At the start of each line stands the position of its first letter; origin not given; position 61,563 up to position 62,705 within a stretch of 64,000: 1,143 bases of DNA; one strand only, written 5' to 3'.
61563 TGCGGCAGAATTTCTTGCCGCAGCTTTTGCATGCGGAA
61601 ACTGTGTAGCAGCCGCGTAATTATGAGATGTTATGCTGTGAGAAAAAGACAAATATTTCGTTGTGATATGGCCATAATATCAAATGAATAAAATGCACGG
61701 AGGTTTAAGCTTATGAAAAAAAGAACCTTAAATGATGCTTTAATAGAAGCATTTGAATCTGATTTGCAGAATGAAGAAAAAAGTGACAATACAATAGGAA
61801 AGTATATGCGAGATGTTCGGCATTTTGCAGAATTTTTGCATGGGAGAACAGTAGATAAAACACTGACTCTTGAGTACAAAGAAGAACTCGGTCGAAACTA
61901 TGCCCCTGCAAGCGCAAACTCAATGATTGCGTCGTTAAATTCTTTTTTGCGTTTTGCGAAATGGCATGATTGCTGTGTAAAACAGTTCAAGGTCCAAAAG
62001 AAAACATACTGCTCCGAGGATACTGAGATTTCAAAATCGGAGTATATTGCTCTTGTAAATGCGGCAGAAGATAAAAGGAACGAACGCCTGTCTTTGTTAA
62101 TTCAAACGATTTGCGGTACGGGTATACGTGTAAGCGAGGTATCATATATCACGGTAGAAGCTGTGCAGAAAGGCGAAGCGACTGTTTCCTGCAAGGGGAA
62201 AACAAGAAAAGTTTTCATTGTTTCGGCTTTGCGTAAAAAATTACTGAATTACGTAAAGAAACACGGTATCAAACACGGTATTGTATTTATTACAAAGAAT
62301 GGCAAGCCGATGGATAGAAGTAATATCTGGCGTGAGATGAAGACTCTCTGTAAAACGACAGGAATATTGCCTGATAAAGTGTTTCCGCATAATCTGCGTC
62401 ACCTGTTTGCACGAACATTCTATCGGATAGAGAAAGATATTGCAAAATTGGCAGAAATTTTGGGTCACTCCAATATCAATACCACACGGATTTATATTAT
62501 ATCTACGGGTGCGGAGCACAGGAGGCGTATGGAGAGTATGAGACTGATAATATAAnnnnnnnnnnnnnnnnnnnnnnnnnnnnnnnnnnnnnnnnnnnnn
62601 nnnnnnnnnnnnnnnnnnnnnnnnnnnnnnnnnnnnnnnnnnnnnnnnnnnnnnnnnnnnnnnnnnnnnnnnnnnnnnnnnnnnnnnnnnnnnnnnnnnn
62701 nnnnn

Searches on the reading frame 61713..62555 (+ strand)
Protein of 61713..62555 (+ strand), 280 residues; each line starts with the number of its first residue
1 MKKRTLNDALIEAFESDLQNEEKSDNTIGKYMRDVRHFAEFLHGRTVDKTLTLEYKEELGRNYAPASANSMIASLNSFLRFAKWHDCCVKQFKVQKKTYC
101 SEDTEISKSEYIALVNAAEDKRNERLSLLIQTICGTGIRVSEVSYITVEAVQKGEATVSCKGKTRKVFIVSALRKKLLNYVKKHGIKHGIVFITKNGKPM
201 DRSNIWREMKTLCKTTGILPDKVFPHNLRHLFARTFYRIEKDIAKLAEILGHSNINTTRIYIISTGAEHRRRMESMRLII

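Call 81: find_encoding_contigs(protein=window:61713-62555:+, flank=10000, max_places=3)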
Protein window:61713-62555:+ (280 aa): 7 contigs read that carry it; 3 places shown.
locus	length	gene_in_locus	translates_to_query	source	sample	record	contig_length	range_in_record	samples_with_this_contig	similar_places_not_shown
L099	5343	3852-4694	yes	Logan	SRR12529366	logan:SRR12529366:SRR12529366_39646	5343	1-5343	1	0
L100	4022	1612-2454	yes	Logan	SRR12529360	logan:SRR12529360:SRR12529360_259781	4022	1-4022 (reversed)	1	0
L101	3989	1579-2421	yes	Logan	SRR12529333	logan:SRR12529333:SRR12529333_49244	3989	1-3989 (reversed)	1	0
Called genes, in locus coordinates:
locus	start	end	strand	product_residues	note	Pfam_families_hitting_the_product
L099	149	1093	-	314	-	PF21537:DUF1980_C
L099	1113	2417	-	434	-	-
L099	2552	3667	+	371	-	PF00657:Lipase_GDSL, PF13472:Lipase_GDSL_2, PF17182:OSK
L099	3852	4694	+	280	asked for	PF02899:Phage_int_SAM_1, PF00589:Phage_integrase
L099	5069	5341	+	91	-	?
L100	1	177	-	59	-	?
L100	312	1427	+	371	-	PF00657:Lipase_GDSL, PF13472:Lipase_GDSL_2, PF17182:OSK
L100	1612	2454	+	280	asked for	PF02899:Phage_int_SAM_1, PF00589:Phage_integrase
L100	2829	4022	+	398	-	?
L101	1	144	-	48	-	?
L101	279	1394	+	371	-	PF00657:Lipase_GDSL, PF13472:Lipase_GDSL_2, PF17182:OSK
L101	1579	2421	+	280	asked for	PF02899:Phage_int_SAM_1, PF00589:Phage_integrase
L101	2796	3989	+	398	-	?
